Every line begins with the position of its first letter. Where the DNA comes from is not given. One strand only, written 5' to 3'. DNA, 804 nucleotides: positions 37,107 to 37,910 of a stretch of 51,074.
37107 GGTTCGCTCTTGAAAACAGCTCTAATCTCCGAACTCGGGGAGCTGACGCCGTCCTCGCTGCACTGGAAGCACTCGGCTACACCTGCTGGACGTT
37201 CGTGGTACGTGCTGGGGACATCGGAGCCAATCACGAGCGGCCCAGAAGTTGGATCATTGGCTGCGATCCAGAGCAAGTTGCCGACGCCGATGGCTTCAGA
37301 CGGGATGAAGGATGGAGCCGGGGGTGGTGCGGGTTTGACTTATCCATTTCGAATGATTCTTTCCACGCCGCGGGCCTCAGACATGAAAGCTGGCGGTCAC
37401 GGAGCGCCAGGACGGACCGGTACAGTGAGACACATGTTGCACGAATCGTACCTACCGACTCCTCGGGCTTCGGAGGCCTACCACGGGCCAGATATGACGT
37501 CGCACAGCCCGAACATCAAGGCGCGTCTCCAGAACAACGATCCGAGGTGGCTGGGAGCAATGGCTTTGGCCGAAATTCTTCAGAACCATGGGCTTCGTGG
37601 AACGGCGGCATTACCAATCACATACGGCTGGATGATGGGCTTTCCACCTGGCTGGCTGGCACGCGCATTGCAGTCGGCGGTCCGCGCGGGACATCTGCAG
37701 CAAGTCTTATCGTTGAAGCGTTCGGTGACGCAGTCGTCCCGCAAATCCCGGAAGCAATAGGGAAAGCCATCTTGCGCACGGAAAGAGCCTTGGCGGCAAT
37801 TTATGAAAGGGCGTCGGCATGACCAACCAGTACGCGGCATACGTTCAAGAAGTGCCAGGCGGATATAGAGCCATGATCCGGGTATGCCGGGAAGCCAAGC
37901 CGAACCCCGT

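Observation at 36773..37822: C5-methyltransferase motifs are distributed over two overlapping open frames; the return junction lies on a (TGGC)3 tract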

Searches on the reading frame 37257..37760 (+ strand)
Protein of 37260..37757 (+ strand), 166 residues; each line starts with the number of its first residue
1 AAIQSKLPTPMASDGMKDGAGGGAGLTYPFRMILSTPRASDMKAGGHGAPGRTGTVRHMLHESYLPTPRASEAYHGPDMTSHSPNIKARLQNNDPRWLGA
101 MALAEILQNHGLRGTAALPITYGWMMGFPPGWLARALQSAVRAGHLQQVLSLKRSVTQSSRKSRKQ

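Call 16: find_homologous_proteins(query=window:37260-37757:+, max_evalue=0.01)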
Query seq(166 aa) (166 aa): 160 proteins with E <= 0.01 among 824 candidates; the best 120 are listed.
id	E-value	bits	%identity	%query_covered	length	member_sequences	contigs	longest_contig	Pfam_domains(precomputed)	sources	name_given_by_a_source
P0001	3.5e-79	282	79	98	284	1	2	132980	-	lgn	-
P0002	1.1e-52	196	82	65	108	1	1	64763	-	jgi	jgi:hypothetical protein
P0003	1.6e-49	186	52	86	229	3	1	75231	-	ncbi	ncbi:hypothetical protein GCM10022398_32880 [Acetobacter lovaniensis]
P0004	2.1e-49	185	84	60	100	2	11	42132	-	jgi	jgi:hypothetical protein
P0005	1.3e-46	176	50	86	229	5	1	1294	-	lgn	-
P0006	2.3e-46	176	64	80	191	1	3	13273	-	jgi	jgi:hypothetical protein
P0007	2.8e-46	175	47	97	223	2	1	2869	-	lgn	-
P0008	5.7e-46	174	48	84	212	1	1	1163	-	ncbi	-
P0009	6.0e-46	174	59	95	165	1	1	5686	-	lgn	-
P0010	9.6e-46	174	60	93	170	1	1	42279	-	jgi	-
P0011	9.8e-46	174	60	51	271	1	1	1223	-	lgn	-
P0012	5.0e-44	168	43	87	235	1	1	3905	-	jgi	-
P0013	6.5e-43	164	48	96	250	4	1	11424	-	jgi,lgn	-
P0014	1.1e-41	160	44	80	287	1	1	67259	-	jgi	-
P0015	6.5e-41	158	76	42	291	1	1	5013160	-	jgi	jgi:hypothetical protein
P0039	7.9e-34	135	54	86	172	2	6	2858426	-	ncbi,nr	ncbi:hypothetical protein [Paracoccus denitrificans]|nr:hypothetical protein [Paracoccus denitrifica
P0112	1.9e-24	104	40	80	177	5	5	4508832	-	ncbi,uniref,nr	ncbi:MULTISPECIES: hypothetical protein [Methylosinus]|uniref:hypothetical protein n=1 Tax=Methylosi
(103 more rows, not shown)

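Call 17: find_encoding_contigs(protein=P0039, flank=3000, max_places=3)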
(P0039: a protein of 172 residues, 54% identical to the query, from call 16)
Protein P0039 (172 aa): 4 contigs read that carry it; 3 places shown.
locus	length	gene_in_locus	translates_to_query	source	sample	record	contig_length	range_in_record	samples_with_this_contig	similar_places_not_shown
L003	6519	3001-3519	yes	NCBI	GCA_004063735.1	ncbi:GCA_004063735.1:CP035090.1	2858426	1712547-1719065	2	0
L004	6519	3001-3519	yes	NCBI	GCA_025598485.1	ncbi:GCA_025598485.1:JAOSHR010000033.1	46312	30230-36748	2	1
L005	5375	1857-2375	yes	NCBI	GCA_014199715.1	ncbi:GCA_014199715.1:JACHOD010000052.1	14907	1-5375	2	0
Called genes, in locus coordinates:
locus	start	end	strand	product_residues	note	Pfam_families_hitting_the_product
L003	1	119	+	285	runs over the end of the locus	PF10134:RPA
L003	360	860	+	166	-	PF11000:DUF2840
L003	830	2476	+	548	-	PF00145:DNA_methylase, PF02371:Transposase_20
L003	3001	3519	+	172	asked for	-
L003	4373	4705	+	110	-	PF05284:DUF736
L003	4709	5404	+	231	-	PF01464:SLT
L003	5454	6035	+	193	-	-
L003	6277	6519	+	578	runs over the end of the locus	PF03432:Relaxase (faint), PF11843:DUF3363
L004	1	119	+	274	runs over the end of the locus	PF10134:RPA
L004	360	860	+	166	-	PF11000:DUF2840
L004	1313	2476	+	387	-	PF02371:Transposase_20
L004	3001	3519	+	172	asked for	-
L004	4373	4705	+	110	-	PF05284:DUF736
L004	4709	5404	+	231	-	PF01464:SLT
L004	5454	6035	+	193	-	-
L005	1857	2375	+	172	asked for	-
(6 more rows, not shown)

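Call 18: find_encoding_contigs(protein=P0003, flank=3000, max_places=2)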
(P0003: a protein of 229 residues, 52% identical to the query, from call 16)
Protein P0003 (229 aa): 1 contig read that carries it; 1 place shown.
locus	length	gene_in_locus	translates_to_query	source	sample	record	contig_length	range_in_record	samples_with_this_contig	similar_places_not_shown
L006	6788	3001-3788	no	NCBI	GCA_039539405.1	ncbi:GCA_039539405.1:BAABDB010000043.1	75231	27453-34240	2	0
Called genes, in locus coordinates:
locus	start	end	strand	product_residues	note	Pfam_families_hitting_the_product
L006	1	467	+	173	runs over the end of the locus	PF10074:RovC_DNA-bd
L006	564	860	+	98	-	-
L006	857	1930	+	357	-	PF10134:RPA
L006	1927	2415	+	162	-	PF11000:DUF2840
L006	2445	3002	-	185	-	-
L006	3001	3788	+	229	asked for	-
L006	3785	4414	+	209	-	PF10502:Peptidase_S26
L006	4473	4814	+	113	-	PF05284:DUF736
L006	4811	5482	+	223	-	PF01464:SLT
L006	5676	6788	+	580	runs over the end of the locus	PF03432:Relaxase (weak), PF11843:DUF3363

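Call 19: find_encoding_contigs(protein=P0112, flank=3000, max_places=2)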
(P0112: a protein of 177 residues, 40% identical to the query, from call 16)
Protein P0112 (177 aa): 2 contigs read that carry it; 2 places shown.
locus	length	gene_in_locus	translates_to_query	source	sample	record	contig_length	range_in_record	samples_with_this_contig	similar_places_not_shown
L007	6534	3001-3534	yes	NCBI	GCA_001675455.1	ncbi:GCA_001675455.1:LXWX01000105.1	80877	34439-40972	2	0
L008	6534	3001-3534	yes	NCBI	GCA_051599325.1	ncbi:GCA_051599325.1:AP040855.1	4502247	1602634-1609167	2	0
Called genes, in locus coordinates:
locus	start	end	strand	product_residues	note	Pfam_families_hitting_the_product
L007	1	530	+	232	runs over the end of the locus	-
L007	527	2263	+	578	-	PF08706:D5_N (weak), PF03288:Pox_D5 (weak)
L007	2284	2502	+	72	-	-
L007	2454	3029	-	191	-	-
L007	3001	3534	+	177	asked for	-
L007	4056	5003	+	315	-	-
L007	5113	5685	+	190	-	-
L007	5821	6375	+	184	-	-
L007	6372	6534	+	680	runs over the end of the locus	PF05876:GpA_ATPase, PF20454:GpA_nuclease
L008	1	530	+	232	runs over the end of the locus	-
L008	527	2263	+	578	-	PF08706:D5_N (weak), PF03288:Pox_D5 (weak)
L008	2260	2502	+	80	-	-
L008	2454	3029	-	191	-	-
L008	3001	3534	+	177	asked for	-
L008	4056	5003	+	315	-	-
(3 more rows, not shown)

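Call 22: find_related_loci(query=A1, collection=genome_contigs, flank=2500)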
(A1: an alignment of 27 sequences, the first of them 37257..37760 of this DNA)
Query A1 (167 aa) in genome_contigs; peptide patterns used: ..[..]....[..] (x = any residue, [..] = any of these).
93 stretches matched a pattern; 93 encode a relative of the query (tblastn E <= 1e-3); the best 80 are kept; 80 distinct loci.
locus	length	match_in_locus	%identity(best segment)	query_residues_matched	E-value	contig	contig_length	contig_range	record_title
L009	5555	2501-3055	58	4-166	2e-52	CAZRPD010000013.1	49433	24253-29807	MAG TPA_asm: uncultured Caulobacter sp. isolate binchicken_co77_162 genome assembly, contig: NODE_810_length_49433_cov_7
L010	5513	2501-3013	58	8-166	4e-50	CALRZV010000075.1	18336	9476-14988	MAG: Bradyrhizobium ivorense isolate JJ-MO7B3-363-8-m2-bin124 genome assembly, contig: JJ-MO7B3-363-C369, whole genome s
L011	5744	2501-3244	44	2-167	2e-49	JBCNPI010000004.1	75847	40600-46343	MAG: Rhizobium sp. isolate SMAGNO149 Contig4, whole genome shotgun sequence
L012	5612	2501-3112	50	6-166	1e-48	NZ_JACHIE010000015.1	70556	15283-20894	Acetobacter lovaniensis strain DSM 4491 Ga0415276_15, whole genome shotgun sequence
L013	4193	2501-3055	53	6-166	3e-47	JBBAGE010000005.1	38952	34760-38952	MAG: Paracoccaceae bacterium isolate SO_2017_LW2_65 scaffold_2313_c1_LW138R_2017, whole genome shotgun sequence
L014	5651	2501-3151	46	2-167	5e-45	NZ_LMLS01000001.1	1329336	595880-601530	Sphingomonas sp. Leaf231 contig_1, whole genome shotgun sequence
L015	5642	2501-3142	49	3-167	2e-43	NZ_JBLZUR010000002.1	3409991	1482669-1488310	Sphingomonas sp. ID0503 contig_1, whole genome shotgun sequence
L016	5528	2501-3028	51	8-164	1e-41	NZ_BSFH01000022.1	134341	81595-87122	Paracoccus kondratievae strain VKM B-2222 soapdenovo_K_83_22, whole genome shotgun sequence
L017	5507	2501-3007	53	8-163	4e-41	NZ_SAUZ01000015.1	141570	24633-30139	Sinirhodobacter populi strain SK2B-1 14, whole genome shotgun sequence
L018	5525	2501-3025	50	8-163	5e-41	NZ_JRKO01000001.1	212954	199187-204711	Paracoccus versutus strain DSM 582 Contig_1, whole genome shotgun sequence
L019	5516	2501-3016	52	8-164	9e-41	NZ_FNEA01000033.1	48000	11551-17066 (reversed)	Paracoccus denitrificans strain DSM 413, whole genome shotgun sequence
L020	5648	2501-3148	44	3-166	1e-40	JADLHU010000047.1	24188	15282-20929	MAG: Novosphingobium sp. isolate SJ488 c_000000475704, whole genome shotgun sequence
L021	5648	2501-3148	44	3-166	1e-40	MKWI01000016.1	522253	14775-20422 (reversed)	MAG: Sphingobium sp. 66-54 SCNpilot_expt_1000_bf_scaffold_27, whole genome shotgun sequence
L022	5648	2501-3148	44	3-166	1e-40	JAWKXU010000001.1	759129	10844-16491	MAG: Caenibius sp. isolate AC1.26 AC1.26.fa-1, whole genome shotgun sequence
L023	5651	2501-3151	44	2-166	8e-40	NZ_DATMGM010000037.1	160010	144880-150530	MAG: Pelagibacterium sp. isolate SMAG_U13489 k141_227880, whole genome shotgun sequence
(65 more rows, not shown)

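Call 23: find_related_loci(query=A1, collection=viral_contigs, flank=2500)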
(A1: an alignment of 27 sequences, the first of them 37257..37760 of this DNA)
Query A1 (167 aa) in viral_contigs; peptide patterns used: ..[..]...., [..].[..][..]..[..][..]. (x = any residue, [..] = any of these).
65 stretches matched a pattern; 59 encode a relative of the query (tblastn E <= 1e-3); 59 distinct loci.
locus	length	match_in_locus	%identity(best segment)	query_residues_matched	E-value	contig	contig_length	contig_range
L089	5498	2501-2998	94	2-167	9e-104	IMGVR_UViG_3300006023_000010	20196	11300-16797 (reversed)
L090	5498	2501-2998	94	2-167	9e-104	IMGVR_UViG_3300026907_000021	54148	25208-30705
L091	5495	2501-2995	85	3-167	3e-93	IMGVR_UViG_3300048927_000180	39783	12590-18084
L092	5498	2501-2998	85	2-167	8e-93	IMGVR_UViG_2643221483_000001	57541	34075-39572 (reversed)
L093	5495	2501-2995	85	3-167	1e-89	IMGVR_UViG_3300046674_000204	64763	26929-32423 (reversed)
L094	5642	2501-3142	52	4-167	2e-63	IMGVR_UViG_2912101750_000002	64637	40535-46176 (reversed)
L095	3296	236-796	61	3-167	3e-59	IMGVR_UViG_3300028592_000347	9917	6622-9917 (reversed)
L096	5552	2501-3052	58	6-167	2e-56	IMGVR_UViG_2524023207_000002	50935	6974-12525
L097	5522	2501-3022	61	3-166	6e-56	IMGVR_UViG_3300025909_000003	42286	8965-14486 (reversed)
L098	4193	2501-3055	53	6-166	2e-47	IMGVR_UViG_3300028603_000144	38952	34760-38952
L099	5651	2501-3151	46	2-167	4e-45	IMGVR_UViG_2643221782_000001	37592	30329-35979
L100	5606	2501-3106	48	8-166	8e-43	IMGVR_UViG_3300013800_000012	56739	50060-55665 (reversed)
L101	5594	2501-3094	46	21-166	2e-42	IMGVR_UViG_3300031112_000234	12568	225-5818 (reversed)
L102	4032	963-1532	48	6-166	3e-42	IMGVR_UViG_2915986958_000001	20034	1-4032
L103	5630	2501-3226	41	7-166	1e-41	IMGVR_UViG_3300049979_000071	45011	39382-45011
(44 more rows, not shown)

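Call 71: search_solved_structures(query=A1, max_evalue=10, show_alignments=4)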
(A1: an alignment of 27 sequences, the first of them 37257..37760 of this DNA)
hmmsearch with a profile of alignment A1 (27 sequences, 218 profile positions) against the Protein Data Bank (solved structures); distinct sequences matched with E-value up to 10: 0.
